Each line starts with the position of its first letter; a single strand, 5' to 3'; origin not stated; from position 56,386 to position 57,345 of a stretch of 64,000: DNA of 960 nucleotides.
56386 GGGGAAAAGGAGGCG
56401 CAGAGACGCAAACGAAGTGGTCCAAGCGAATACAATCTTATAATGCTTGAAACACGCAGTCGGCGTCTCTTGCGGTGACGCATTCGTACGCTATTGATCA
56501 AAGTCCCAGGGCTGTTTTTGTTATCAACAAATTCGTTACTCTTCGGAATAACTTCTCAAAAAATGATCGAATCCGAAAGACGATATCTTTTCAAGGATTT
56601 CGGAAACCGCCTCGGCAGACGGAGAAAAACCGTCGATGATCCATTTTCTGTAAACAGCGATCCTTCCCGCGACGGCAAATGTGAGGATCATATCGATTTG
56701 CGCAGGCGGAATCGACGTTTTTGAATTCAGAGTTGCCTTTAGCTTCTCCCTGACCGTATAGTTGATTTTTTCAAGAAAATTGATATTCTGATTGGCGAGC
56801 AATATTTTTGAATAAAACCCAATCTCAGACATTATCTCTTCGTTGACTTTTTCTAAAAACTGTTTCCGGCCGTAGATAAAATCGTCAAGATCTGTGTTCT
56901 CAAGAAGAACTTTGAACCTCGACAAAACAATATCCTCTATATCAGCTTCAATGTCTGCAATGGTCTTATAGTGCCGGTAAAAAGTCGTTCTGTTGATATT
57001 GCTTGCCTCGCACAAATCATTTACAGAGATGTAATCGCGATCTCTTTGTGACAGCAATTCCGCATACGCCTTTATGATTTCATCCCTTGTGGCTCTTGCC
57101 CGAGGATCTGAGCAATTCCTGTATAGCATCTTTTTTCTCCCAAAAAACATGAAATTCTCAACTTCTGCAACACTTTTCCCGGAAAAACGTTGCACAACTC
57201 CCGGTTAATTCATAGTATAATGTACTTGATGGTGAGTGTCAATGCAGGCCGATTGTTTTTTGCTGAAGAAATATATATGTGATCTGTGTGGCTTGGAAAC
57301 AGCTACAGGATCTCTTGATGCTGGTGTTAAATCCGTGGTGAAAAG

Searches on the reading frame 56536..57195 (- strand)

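Call 90: search_protein_families(library=pfam, proteins=[window:56536-57195:-], max_evalue=0.001)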
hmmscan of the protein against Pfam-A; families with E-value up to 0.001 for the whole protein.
window:56536-57195:- (219 aa): 2 families
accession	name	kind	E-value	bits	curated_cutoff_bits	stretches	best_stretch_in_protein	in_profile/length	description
PF14278.11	TetR_C_8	-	2.2e-08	34.6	26.1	1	112-204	5-100/103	Transcriptional regulator C-terminal region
PF00440.29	TetR_N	-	9.1e-05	22.6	24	1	40-81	1-42/47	Bacterial regulatory proteins, tetR family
